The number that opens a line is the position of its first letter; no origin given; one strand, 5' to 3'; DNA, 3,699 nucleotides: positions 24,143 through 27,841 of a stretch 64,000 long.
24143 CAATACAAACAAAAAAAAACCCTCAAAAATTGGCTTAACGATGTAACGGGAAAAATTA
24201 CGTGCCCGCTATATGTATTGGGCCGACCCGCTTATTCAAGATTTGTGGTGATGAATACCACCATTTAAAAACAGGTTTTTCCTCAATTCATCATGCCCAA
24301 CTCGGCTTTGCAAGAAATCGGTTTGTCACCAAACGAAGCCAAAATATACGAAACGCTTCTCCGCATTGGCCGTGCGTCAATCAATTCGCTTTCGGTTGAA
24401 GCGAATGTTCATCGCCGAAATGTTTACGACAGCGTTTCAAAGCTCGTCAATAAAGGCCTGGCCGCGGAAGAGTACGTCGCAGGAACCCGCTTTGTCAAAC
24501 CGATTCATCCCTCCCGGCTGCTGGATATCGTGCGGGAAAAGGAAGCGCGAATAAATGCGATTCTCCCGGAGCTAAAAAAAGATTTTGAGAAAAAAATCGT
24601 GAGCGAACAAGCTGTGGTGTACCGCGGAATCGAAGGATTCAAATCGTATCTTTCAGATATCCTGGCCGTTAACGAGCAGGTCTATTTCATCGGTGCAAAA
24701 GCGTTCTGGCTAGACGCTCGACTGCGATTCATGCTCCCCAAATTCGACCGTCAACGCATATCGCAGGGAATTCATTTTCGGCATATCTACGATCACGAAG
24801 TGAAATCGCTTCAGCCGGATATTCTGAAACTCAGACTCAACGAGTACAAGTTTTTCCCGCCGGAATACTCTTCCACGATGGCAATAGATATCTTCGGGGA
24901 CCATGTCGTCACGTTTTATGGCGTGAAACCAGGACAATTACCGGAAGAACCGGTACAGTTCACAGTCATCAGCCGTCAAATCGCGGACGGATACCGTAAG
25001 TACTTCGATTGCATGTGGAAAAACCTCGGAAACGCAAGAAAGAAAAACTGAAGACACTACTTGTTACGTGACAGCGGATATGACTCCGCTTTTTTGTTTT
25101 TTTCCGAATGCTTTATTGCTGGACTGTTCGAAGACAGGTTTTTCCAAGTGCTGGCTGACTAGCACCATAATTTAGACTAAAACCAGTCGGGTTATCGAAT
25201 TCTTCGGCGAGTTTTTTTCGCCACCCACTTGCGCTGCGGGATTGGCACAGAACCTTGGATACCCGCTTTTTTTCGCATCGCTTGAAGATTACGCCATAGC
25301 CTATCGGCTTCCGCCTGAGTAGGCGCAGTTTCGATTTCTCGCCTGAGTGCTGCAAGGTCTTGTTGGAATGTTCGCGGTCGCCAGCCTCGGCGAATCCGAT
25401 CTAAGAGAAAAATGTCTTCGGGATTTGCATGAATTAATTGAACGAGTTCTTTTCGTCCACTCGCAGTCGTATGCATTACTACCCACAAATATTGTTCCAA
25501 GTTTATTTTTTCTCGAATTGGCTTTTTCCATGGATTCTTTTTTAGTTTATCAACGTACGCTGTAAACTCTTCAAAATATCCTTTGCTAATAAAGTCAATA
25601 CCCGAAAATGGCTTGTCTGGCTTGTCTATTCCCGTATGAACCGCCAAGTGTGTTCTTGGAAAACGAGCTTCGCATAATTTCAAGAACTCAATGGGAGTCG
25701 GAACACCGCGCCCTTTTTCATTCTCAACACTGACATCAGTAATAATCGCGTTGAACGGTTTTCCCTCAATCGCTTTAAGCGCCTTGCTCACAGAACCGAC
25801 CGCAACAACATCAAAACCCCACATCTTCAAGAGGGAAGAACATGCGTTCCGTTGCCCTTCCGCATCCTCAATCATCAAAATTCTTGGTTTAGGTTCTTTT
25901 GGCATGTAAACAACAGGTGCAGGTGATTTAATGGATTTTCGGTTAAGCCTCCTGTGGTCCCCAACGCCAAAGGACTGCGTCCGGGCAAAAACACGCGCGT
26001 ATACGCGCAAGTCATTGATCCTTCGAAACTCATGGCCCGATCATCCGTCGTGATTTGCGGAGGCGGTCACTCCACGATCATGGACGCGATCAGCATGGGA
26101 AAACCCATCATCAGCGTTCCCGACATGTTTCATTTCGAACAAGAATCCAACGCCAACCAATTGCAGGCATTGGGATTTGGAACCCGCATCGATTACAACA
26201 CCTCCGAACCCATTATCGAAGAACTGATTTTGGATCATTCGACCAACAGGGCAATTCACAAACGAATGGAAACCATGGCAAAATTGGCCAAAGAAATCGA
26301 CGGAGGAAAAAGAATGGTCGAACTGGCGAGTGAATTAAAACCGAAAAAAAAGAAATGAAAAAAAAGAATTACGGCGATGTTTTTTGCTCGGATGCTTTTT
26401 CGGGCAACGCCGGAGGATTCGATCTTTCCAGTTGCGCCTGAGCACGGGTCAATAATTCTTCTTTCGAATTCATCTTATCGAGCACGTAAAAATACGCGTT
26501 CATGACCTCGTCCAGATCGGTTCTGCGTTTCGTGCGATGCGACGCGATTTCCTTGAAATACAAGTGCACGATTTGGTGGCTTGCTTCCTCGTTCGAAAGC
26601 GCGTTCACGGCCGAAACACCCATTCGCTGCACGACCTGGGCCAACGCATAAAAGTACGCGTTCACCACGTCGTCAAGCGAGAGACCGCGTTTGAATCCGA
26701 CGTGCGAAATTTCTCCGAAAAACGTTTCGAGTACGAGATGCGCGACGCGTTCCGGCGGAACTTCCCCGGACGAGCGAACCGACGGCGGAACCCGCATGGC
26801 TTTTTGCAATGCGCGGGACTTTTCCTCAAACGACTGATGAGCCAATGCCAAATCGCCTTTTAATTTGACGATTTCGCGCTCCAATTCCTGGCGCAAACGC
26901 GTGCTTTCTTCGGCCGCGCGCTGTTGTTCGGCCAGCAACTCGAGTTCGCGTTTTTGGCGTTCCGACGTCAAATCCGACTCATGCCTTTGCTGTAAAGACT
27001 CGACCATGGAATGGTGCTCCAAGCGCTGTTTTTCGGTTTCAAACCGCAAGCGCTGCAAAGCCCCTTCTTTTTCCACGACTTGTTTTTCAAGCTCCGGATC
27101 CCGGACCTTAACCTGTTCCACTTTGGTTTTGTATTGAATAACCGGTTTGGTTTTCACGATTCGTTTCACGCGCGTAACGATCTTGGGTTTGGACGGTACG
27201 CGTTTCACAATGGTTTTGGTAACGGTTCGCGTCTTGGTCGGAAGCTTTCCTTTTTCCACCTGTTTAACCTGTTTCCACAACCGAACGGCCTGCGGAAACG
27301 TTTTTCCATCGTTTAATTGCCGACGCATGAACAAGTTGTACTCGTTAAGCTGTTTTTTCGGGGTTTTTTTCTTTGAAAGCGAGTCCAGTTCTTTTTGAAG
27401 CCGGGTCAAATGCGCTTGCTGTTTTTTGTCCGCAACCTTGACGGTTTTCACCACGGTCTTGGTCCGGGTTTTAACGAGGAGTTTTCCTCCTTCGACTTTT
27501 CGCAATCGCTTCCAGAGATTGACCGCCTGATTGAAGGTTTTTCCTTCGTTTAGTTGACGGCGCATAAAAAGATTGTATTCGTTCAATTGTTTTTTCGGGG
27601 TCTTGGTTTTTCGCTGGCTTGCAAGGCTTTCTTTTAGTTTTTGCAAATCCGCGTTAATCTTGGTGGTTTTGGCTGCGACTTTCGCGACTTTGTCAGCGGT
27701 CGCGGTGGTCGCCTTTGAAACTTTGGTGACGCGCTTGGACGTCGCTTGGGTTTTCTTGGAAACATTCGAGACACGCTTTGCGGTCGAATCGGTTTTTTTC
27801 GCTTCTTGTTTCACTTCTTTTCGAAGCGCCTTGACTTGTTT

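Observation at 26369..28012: Novel lysine-rich protein combining an H1-like tail, two tandem HMG-box-like half motifs and repeated NAYFY modules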

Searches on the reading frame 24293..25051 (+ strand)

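Call 3: search_protein_families(library=pfam, proteins=[window:24293-25051:+], max_evalue=1)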
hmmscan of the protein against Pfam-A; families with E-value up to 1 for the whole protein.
window:24293-25051:+ (252 aa): 2 families
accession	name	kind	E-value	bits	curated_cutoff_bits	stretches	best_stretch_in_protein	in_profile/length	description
PF01978.25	TrmB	-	5.2e-13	49.1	25.6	1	6-73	1-67/68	Sugar-specific transcriptional regulator TrmB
PF08221.17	HTH_9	-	0.045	14.3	23.4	1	16-56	16-56/62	RNA polymerase III subunit RPC82 helix-turn-helix domain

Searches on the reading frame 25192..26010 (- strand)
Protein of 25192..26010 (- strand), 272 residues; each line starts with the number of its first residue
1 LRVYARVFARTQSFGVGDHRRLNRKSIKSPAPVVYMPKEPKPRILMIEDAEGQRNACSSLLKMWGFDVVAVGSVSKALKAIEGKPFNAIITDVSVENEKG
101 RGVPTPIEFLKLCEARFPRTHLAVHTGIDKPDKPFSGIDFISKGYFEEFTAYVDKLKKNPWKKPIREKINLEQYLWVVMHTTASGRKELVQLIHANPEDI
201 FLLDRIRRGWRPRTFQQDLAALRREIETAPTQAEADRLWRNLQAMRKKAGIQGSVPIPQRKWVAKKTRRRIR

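Call 3: search_protein_families(library=pfam, proteins=[window:25192-26010:-], max_evalue=1)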
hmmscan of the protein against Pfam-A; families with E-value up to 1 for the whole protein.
window:25192-26010:- (272 aa): 1 family
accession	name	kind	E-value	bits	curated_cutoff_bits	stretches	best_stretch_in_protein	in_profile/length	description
PF00072.30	Response_reg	-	1.2e-06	29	30.2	1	44-100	1-57/111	Response regulator receiver domain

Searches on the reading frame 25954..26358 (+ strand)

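Call 3: search_protein_families(library=pfam, proteins=[window:25954-26358:+], max_evalue=1)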
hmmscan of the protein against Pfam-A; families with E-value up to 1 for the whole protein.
window:25954-26358:+ (134 aa): 6 families
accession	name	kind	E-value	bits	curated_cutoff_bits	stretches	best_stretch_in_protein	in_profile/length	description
PF04101.22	Glyco_tran_28_C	-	3.4e-13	50.4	22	1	23-115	65-160/166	Glycosyltransferase family 28 C-terminal domain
PF13528.12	Glyco_trans_1_3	-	6.2e-08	32.6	25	1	30-82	255-307/322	Glycosyl transferase family 1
PF06722.18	EryCIII-like_C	-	0.00052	20.4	31.7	1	23-106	41-126/145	Erythromycin biosynthesis protein CIII-like, C-terminal domain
PF00201.24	UDPGT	-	0.02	14.2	19.5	1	33-82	344-391/499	UDP-glucoronosyl and UDP-glucosyl transferase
PF13844.12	Glyco_transf_41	-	0.042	12.5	25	1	35-105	454-520/543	Glycosyl transferase family 41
PF19108.5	DUF5795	-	0.12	12.9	27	1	96-121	2-27/74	Family of unknown function (DUF5795)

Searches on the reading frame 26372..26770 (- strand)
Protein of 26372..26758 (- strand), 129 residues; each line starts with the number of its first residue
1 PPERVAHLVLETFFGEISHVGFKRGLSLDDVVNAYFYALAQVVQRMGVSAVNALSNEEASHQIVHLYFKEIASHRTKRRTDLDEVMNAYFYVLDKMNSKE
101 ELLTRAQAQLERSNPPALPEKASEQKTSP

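Call 7: search_protein_families(library=pfam, proteins=[window:26372-26758:-], max_evalue=10)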
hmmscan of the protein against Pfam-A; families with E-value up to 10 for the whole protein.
seq(129 aa): 3 families
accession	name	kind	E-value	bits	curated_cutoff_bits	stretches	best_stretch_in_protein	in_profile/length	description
PF21811.2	RdfA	-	0.077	13.2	27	1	24-96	66-138/195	Rod-determining factor A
PF09674.15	DUF2400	-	0.081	13.4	25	1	38-108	36-103/225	Protein of unknown function (DUF2400)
PF13282.11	DUF4070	-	0.13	12.7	22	1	80-124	32-76/144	Domain of unknown function (DUF4070)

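Call 31: predict_structure(alignment_id=A4)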
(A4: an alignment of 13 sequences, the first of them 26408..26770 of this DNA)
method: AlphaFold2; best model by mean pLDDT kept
length: 121 residues; sequences in the alignment: 13
mean_pLDDT: 84.4   pTM: 0.79
mean pLDDT of the five models: 84.4, 83.9, 83.2, 83.0, 81.9
residues with pLDDT >= 90: 64; 70-90: 36; 50-70: 21; < 50: 0
segments of 3 or more residues with pLDDT < 50: none
pLDDT, mean of each block of 10 residues (from residue 1): 81 88 62 93 91 76 94 81 83 96 91 81 51
secondary structure, 60 per line:
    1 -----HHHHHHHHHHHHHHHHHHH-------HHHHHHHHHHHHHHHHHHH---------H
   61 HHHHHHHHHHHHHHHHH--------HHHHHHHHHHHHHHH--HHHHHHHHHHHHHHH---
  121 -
elements in order: H6-24 H32-50 H60-77 H86-100 H103-117

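Call 62: search_solved_structures(query=A4, max_evalue=10)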
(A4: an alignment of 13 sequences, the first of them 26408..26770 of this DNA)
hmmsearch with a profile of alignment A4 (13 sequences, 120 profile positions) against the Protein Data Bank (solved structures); distinct sequences matched with E-value up to 10: 3.
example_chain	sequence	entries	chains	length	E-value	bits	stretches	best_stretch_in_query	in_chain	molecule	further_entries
8s9w_A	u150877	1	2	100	0.16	15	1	5-54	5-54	Protein S100-A15A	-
4uf2_A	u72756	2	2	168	0.63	13.1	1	50-110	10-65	Antiapoptotic membrane protein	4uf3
4uf1_A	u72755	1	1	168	0.66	13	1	50-110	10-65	Antiapoptotic membrane protein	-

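Call 67: find_homologous_proteins(query=A4, max_evalue=0.001)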
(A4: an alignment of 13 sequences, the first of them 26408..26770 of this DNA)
Query A4 (13 sequences) (121 aa, profile of the alignment): 14 proteins with E <= 0.001 among 2304 candidates.
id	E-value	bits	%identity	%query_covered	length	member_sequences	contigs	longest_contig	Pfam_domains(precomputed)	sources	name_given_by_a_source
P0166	3.5e-37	145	35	83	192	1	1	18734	-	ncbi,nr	ncbi:MAG: hypothetical protein PHH08_00600, partial [Candidatus ainarchaeum sp.]|nr:hypothetical pro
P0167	2.4e-15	74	47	36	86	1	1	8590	-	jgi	-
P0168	2.6e-15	74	44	40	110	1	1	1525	-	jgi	jgi:SpoVK/Ycf46/Vps4 family AAA+-type ATPase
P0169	5.7e-15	73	41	45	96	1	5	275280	-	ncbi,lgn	-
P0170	6.0e-15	73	41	38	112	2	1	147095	-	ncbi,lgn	-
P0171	6.6e-15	73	48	43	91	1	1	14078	-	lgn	-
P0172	6.8e-15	73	41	51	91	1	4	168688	-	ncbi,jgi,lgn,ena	-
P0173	8.0e-15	73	43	38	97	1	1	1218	-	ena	-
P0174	1.3e-14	72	46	43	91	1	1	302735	-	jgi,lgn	jgi:hypothetical protein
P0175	9.8e-14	69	48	38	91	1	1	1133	-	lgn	-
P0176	1.8e-13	68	38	54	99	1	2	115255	-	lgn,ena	-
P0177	3.7e-13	67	38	54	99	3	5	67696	-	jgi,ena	jgi:hypothetical protein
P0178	9.4e-13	66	34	61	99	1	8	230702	-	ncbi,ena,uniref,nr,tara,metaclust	ncbi:MAG: hypothetical protein CL943_01095 [Candidatus Diapherotrites archaeon]|uniref:Uncharacteriz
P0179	4.1e-12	64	43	42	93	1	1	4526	-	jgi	jgi:Holliday junction resolvasome RuvABC DNA-binding subunit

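Call 70: find_encoding_contigs(protein=P0178, flank=4000, max_places=2)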
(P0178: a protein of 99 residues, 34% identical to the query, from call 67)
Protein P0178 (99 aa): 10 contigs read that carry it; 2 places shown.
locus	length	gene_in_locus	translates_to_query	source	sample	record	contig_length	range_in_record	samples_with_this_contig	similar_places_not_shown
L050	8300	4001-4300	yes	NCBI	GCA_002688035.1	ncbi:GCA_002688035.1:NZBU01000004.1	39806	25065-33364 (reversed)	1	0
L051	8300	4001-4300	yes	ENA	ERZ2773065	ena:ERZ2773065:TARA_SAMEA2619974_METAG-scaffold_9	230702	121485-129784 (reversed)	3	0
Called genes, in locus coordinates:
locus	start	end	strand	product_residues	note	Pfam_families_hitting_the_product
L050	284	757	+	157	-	-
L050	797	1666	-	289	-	-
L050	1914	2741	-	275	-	PF01261:AP_endonuc_2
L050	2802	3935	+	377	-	PF01637:ATPase_2, PF13191:AAA_16, PF00004:AAA, PF13401:AAA_22, PF22703:Cdc6_lid, PF09079:WHD_Cdc6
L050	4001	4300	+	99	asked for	-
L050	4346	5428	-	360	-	-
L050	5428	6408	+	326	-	-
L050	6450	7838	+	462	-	PF00004:AAA, PF22608:DNAX_ATPase_lid (weak)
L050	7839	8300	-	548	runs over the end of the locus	PF03483:B3_4, PF03484:B5, PF17759:tRNA_synthFbeta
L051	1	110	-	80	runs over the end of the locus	-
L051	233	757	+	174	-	-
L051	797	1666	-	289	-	-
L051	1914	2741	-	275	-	PF01261:AP_endonuc_2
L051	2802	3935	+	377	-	PF01637:ATPase_2, PF13191:AAA_16, PF00004:AAA, PF13401:AAA_22, PF22703:Cdc6_lid, PF09079:WHD_Cdc6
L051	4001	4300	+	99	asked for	-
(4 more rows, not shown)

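Call 71: find_encoding_contigs(protein=P0169, flank=4000, max_places=2)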
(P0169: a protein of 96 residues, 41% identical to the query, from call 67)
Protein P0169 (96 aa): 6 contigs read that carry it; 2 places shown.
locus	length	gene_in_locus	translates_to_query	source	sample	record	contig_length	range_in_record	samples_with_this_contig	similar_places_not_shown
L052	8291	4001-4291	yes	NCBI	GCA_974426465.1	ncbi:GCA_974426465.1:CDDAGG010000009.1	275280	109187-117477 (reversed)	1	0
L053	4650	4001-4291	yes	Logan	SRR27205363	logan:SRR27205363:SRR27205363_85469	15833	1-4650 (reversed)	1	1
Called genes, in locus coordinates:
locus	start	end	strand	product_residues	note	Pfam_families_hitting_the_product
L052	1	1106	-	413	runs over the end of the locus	PF01595:CNNM, PF00571:CBS, PF03471:CorC_HlyC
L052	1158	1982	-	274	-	PF01261:AP_endonuc_2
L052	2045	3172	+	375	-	PF13191:AAA_16, PF01637:ATPase_2 (weak), PF00004:AAA (weak), PF13401:AAA_22, PF22703:Cdc6_lid, PF09079:WHD_Cdc6 (weak)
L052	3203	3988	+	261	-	-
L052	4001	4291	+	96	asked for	-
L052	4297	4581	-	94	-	-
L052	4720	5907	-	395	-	PF01926:MMR_HSR1, PF08438:YGR210-like_G4, PF02824:TGS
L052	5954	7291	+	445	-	PF00004:AAA, PF22608:DNAX_ATPase_lid (weak)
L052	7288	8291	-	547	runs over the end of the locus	PF03483:B3_4, PF03484:B5, PF17759:tRNA_synthFbeta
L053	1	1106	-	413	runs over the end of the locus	PF01595:CNNM, PF00571:CBS, PF03471:CorC_HlyC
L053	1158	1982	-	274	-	PF01261:AP_endonuc_2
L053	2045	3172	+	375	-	PF13191:AAA_16, PF01637:ATPase_2 (weak), PF00004:AAA (weak), PF13401:AAA_22, PF22703:Cdc6_lid, PF09079:WHD_Cdc6 (weak)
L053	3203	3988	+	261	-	-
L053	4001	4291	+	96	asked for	-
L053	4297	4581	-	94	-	-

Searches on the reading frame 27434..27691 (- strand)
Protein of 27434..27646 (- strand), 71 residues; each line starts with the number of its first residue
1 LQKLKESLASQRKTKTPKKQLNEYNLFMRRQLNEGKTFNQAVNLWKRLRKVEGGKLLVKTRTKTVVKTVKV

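Call 7: search_protein_families(library=pfam, proteins=[window:27434-27646:-], max_evalue=10)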
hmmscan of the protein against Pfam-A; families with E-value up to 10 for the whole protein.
seq(71 aa): 0 families

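Call 32: predict_structure(alignment_id=A3)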
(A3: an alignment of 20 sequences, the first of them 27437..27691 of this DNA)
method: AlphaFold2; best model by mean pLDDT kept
length: 85 residues; sequences in the alignment: 20
mean_pLDDT: 81.7   pTM: 0.41
mean pLDDT of the five models: 81.7, 79.9, 79.7, 79.3, 78.4
residues with pLDDT >= 90: 38; 70-90: 25; 50-70: 21; < 50: 1
segments of 3 or more residues with pLDDT < 50: none
pLDDT, mean of each block of 10 residues (from residue 1): 87 92 80 76 95 95 85 58 55
secondary structure, 60 per line:
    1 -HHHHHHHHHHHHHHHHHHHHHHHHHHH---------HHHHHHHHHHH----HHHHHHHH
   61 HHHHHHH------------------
elements in order: H2-28 H38-48 H53-67

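Call 78: fold_search(model_id=the predicted structure, library=pdb)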
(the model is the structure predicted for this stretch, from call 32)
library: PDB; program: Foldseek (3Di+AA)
matches with E <= 10: 7; with E <= 0.001: 0
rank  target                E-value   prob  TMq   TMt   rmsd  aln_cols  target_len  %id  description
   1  6tdu_D                5.2e+00  0.25  0.35  0.17   2.3        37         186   24  Cryo-EM structure of Euglena gracilis mitochondrial ATP synthase, full dimer, rotational states 1 (released 2019-11-27)
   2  1baz_A                7.0e+00  0.18  0.31  0.50   2.2        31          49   13  ARC REPRESSOR MUTANT PHE10VAL (released 1998-06-17)
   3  1par_A                8.0e+00  0.09  0.31  0.47   8.5        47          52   15  DNA RECOGNITION BY BETA-SHEETS IN THE ARC REPRESSOR-OPERATOR CRYSTAL STRUCTURE (released 1994-07-31)
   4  4yn1_A                8.6e+00  0.14  0.23  0.08   0.8        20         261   30  THE ATOMIC STRUCTURE OF ANOMALA CUPREA ENTOMOPOXVIRUS (ACEPV) FUSOLIN SPINDLES (released 2015-04-08)
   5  1bdv_D                8.6e+00  0.08  0.29  0.45   8.6        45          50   16  ARC FV10 COCRYSTAL (released 1999-01-06)
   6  7fdl_J                9.3e+00  0.05  0.21  0.35   4.6        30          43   33  Crystal structure of transcription factor WER in complex with EGL3 (released 2022-07-20)
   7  2c5q_B                1.0e+01  0.14  0.28  0.11   1.4        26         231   23  Crystal structure of yeast YER010Cp (released 2005-11-14)
